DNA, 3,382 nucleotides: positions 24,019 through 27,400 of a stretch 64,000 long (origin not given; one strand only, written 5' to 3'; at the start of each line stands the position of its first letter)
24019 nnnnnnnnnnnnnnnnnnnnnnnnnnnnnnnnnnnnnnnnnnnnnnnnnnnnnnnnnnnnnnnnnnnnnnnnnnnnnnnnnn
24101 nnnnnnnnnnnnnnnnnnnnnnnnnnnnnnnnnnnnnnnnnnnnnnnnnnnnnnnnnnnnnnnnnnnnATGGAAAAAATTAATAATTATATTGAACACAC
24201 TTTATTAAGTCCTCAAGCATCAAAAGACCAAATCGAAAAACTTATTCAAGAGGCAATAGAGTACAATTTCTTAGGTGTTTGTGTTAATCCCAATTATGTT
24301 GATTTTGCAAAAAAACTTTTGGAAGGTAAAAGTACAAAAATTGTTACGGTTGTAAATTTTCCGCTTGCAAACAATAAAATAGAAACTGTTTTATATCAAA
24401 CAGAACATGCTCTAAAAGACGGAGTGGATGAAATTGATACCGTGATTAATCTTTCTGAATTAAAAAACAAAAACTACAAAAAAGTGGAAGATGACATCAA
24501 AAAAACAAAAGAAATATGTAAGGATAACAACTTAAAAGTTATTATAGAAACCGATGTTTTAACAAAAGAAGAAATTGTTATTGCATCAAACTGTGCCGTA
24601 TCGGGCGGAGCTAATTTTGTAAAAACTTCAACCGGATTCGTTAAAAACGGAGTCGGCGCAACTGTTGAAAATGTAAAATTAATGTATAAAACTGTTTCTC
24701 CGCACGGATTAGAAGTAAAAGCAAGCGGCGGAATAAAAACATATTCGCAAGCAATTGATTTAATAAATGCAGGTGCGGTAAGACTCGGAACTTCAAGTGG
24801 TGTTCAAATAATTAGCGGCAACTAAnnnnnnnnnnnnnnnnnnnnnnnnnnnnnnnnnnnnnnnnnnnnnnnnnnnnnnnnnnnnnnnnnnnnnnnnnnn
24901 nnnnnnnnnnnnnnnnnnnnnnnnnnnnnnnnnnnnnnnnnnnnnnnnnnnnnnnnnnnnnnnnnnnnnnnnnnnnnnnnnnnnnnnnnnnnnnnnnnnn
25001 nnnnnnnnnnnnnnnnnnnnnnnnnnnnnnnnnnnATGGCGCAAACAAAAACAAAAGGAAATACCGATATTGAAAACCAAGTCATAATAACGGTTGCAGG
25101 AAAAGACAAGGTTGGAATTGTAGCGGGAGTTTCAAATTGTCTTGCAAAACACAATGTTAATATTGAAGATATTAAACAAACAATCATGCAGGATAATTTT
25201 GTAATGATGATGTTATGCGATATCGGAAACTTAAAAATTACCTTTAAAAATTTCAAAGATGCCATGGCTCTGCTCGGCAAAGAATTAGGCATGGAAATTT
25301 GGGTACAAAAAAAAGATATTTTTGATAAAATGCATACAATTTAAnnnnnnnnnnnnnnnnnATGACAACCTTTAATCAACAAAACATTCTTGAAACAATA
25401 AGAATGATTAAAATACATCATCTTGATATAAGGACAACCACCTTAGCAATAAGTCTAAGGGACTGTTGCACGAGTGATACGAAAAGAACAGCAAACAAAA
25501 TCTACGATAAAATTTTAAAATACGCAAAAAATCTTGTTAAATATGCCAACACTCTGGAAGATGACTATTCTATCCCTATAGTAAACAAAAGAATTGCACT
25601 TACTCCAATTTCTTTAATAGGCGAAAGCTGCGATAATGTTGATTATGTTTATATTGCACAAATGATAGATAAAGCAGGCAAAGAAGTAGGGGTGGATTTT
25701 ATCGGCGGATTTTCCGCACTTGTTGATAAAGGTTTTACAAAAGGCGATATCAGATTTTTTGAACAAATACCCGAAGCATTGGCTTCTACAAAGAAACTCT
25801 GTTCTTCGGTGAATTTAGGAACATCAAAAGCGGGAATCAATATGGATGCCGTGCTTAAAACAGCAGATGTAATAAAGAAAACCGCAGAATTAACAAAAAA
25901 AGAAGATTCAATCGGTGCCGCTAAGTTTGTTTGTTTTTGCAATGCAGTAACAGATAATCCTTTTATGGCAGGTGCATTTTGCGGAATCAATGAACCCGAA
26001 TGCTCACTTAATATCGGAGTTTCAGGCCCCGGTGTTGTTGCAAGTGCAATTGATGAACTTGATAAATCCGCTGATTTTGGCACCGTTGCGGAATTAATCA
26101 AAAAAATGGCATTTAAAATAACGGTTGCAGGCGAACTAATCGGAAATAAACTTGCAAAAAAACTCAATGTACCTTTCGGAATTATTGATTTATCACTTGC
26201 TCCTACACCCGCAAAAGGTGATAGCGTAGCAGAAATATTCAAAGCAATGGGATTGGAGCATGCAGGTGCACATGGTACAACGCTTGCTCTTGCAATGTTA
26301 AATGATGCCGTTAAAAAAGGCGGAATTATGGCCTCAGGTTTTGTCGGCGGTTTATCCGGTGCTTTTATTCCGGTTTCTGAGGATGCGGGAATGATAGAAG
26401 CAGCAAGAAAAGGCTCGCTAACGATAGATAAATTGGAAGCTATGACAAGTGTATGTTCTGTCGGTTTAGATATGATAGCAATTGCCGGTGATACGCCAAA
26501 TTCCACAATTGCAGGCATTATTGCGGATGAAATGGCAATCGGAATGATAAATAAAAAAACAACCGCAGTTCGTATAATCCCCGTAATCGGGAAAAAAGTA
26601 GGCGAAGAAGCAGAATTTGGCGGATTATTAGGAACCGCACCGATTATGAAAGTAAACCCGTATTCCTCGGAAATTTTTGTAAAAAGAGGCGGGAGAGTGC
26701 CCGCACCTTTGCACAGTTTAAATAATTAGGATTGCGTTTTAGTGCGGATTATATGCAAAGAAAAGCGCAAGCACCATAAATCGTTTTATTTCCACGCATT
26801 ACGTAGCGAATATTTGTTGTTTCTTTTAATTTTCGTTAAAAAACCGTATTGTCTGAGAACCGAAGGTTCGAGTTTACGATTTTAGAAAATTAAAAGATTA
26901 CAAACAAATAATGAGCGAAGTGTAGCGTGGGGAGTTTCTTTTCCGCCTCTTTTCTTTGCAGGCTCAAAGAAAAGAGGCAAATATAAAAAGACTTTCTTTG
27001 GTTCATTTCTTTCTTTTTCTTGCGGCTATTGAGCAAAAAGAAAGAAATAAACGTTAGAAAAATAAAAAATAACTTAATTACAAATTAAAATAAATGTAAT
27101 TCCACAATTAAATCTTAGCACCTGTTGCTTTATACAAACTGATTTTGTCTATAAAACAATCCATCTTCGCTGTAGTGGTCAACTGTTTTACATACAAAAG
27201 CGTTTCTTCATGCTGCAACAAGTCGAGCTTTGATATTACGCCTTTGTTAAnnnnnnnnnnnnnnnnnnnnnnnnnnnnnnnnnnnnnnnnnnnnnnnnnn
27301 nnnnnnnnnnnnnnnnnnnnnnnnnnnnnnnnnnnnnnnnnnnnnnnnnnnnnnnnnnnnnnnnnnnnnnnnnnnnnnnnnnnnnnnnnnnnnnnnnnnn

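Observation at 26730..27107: Highly self-complementary 378-bp spacer: ~207-nt rod with a large central bubble (6S-RNA-like or MITE-like) plus two related perfect hairpins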

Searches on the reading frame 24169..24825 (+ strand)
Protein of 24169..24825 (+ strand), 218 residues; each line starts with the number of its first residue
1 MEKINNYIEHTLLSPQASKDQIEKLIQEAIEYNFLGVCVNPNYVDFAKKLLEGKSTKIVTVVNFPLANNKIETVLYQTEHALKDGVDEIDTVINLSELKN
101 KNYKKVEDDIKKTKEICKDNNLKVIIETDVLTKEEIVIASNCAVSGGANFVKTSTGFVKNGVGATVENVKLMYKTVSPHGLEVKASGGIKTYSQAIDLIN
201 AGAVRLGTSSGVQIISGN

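Call 10: search_protein_families(library=pfam, proteins=[window:24169-24825:+])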
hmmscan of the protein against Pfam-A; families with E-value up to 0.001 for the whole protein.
window:24169-24825:+ (218 aa): 1 family
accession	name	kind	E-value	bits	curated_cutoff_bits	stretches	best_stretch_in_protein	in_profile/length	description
PF01791.15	DeoC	-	1.6e-19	70.9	23.8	1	13-214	12-226/229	DeoC/LacD family aldolase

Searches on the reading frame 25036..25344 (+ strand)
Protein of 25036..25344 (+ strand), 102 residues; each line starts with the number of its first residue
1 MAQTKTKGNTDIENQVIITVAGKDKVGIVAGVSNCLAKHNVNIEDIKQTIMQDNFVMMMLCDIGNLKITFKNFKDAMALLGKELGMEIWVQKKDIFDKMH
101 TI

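Call 10: search_protein_families(library=pfam, proteins=[window:25036-25344:+])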
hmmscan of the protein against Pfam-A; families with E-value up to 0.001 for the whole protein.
window:25036-25344:+ (102 aa): 4 families
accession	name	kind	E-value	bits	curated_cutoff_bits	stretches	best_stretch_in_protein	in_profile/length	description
PF13740.12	ACT_6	-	2e-13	50.4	23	1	15-90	2-75/76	ACT domain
PF01842.31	ACT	-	8.1e-07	29.2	27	1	17-59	2-46/66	ACT domain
PF13291.12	ACT_4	-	0.00053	21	27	1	16-58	7-50/80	ACT domain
PF13840.12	ACT_7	-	0.00064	19.9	27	1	14-47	5-42/65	ACT domain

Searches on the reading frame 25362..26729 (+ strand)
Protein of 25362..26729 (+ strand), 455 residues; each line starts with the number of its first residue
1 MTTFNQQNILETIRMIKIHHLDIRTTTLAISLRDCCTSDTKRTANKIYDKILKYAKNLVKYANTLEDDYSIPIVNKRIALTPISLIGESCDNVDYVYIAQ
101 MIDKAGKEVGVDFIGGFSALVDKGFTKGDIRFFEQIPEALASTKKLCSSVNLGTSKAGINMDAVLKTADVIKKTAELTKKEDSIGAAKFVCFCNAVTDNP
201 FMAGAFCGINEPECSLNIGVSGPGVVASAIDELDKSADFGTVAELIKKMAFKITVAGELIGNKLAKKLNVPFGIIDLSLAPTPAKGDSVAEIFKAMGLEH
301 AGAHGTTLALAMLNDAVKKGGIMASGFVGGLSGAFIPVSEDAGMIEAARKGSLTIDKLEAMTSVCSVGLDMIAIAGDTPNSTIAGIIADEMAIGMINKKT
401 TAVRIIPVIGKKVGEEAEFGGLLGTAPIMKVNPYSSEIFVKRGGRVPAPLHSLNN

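Call 10: search_protein_families(library=pfam, proteins=[window:25362-26729:+])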
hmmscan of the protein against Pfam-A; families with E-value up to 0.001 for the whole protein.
window:25362-26729:+ (455 aa): 1 family
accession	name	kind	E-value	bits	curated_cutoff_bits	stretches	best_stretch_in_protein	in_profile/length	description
PF05167.17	DUF711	-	2.4e-181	603.5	25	1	14-425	1-412/413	Uncharacterised ACR (DUF711)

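Call 13: find_related_loci(query=window:25362-26729:+, collection=genome_contigs, flank=6000)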
Query window:25362-26729:+ (455 aa) in genome_contigs; peptide patterns used: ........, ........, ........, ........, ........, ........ (x = any residue, [..] = any of these).
600 stretches matched a pattern (row limit reached: there are more); 595 encode a relative of the query (tblastn E <= 1e-3); the best 80 are kept; 80 distinct loci.
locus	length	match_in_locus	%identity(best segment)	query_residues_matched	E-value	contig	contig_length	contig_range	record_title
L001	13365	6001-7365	87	1-455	0e+0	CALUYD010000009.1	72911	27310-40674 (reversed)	MAG: Candidatus Gastranaerophilales bacterium isolate BRZ_AG__bin62 genome assembly, contig: BRZ_AG__NODE_716_length_729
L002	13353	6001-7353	84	1-451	0e+0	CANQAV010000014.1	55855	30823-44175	MAG: Candidatus Gastranaerophilales bacterium isolate Lapin-002__bin121 genome assembly, contig: Lapin-002__NODE_722_len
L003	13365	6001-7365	83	1-455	0e+0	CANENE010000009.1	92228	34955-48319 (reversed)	MAG TPA_asm: uncultured bacterium isolate SRR19981115_bin.11_metawrap_v1.3_MAG genome assembly, contig: NODE.228_length_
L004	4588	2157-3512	74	4-455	0e+0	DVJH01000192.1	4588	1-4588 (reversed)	MAG TPA_asm: Candidatus Galligastranaerophilus gallistercoris isolate CHK123-4750 CHK123__C271231_L4588_ERR2241891, whol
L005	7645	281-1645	73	1-455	0e+0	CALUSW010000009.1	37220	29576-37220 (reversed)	MAG: Candidatus Gastranaerophilales bacterium isolate BRZ_DE__bin55 genome assembly, contig: BRZ_DE__NODE_1086_length_37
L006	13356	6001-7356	73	4-455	0e+0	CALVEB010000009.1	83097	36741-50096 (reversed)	MAG: Candidatus Gastranaerophilales bacterium isolate BRZ_ED__bin14 genome assembly, contig: BRZ_ED__NODE_381_length_830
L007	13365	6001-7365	72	1-455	0e+0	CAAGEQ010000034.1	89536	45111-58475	TPA_asm: Candidatus Gastranaerophilales bacterium, isolate HGM07925, WGS project CAAGEQ010000000 data, contig: SRS476173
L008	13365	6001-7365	73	1-455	0e+0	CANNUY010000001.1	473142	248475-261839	MAG: uncultured Candidatus Melainabacteria bacterium isolate REFINED_METABAT215_TOP10_CONTIGS_1500_ASSEMBLY_K77_MERGED__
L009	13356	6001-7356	73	4-455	0e+0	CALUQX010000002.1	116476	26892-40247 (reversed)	MAG: Candidatus Gastranaerophilales bacterium isolate BRZ_CP__bin33 genome assembly, contig: BRZ_CP__NODE_230_length_116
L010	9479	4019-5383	73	1-455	0e+0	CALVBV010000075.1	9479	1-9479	MAG: Candidatus Gastranaerophilales bacterium isolate BRZ_EM__bin122 genome assembly, contig: BRZ_EM__NODE_11687_length_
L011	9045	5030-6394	74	1-455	0e+0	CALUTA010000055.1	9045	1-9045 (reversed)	MAG: Candidatus Gastranaerophilales bacterium isolate BRZ_IV__bin51 genome assembly, contig: BRZ_IV__NODE_6720_length_90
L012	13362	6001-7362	73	2-455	0e+0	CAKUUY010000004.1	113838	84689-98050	MAG: uncultured Candidatus Melainabacteria bacterium isolate REFINED_METABAT215_TOP10_CONTIGS_1500_ASSEMBLY_K77_MERGED__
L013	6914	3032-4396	72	1-455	0e+0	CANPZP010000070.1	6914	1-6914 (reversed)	MAG: Candidatus Gastranaerophilales bacterium isolate Lapin-001__bin51 genome assembly, contig: Lapin-001__NODE_8852_len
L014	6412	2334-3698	73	1-455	0e+0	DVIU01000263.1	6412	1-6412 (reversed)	MAG TPA_asm: Candidatus Scatousia excrementigallinarum isolate 6276 CHK98__C408902_L6412_ERR2241824, whole genome shotgu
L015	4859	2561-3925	73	1-455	0e+0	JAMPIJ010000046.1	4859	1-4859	MAG: Fusobacterium sp. isolate NALB_7963_5 Scaffold_#46__SCF_046___4859_bp, whole genome shotgun sequence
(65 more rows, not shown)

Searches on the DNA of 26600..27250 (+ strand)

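Call 4: search_rna_families(source=window, start=26600, end=27250, threshold=evalue, max_evalue=10, show_alignments=3)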
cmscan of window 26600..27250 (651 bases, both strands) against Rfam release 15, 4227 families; matches with E-value up to 10: 48.
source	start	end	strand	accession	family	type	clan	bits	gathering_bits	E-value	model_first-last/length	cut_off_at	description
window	26983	27067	-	RF01859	Phe_leader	Cis-reg; leader;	-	31.6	55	0.0027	1-125/125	no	Phenylalanine leader peptide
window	26936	26992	-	RF04239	mir-4679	Gene; miRNA;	-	25.4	88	0.018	1-75/75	no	mir-4679 microRNA precursor family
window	26945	26978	+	RF04239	mir-4679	Gene; miRNA;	-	24.1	88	0.04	1-75/75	no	mir-4679 microRNA precursor family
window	26998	27057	+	RF03794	MIR5298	Gene; miRNA;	-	23.2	70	0.37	1-80/80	no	MIR5298 microRNA precursor family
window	26930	26996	-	RF03452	mir-3121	Gene; miRNA;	-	22.1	108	0.027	1-77/77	no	mir-3121 microRNA precursor family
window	26997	27056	+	RF03259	MIR1514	Gene; miRNA;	-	21.7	90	0.3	1-110/110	no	MIR1514 microRNA precursor family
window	26980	27078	+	RF01859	Phe_leader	Cis-reg; leader;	-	21.1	55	0.55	1-125/125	no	Phenylalanine leader peptide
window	27001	27079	+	RF02575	DM_SisR1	Gene;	-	20.9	62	0.02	1-389/389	no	Drosophila melanogaster stable intronic sequence RNA 1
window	26938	26985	+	RF03259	MIR1514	Gene; miRNA;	-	20.9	90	0.46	1-110/110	no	MIR1514 microRNA precursor family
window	26933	26990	-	RF03566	mir-4875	Gene; miRNA;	-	20.2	90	0.27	1-73/73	no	mir-4875 microRNA precursor family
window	26944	27052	+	RF00396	SNORA13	Gene; snRNA; snoRNA; HACA-box;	CL00028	20.1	53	0.62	1-134/134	no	Small nucleolar RNA SNORA13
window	26926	27000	+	RF03313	mir-1468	Gene; miRNA;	-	19.8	95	0.48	1-86/86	no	mir-1468 microRNA precursor family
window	26948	27064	+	RF02325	TtnuHACA18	Gene; snRNA; snoRNA; HACA-box;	-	19.2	100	3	1-130/130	no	Tetrahymena snoRNA TtnuHACA18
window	26800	26943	+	RF01859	Phe_leader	Cis-reg; leader;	-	18.3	55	2.4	1-125/125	no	Phenylalanine leader peptide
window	26984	27072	+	RF02527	SSRC38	Gene; sRNA;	-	18.2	80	1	1-166/166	no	Streptococcus sRNA SSRC38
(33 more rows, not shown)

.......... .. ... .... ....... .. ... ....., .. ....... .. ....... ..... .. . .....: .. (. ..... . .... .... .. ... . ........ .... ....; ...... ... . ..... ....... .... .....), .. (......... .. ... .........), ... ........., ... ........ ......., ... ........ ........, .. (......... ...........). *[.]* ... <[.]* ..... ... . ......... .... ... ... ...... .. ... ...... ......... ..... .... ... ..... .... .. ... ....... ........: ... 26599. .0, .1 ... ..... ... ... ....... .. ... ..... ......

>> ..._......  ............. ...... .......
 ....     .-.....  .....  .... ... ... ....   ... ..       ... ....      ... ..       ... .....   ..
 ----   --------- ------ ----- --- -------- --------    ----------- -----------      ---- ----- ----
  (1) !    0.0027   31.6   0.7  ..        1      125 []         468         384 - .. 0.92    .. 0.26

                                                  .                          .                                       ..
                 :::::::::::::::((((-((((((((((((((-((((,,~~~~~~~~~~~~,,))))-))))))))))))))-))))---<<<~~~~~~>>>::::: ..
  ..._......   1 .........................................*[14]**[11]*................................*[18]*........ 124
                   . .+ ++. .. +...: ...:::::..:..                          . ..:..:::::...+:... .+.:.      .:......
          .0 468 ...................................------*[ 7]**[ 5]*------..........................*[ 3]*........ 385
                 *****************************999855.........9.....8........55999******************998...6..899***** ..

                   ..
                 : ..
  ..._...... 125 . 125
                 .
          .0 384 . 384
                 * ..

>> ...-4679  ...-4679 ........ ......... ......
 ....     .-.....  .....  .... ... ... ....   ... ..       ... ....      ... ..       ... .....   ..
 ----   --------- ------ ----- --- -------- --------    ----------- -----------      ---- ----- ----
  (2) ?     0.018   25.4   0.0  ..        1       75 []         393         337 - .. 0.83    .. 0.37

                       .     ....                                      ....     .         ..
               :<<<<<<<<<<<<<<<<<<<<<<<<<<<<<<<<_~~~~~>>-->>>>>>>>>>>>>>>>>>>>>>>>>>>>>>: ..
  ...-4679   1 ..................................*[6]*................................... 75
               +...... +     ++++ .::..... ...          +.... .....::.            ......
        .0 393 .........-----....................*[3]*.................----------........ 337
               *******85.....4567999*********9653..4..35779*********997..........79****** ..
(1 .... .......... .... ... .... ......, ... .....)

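Call 72: search_dna_similar(query=window:26729-27105:+, collection=plasmids, mode=distant, max_evalue=0.001, max_rows=10)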
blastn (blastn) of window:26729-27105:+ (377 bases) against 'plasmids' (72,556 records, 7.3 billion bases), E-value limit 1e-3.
No match.

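Call 73: search_dna_similar(query=window:26729-27105:+, collection=phages, mode=distant, max_evalue=0.001, max_rows=10)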
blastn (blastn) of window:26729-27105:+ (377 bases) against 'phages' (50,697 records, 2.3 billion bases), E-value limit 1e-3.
No match.

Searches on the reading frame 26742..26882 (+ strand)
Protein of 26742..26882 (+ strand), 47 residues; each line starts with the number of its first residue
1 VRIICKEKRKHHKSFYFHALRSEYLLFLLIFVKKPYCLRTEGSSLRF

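Call 43: find_encoding_contigs(protein=window:26742-26882:+, flank=3000, max_places=10)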
Protein window:26742-26882:+ (47 aa): no gene with exactly this product is on record in the collection.

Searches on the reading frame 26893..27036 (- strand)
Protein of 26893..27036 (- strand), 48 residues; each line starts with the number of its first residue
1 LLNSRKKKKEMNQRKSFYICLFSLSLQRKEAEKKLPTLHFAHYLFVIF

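Call 42: find_encoding_contigs(protein=window:26893-27036:-, flank=3000, max_places=10)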
Protein window:26893-27036:- (48 aa): no gene with exactly this product is on record in the collection.
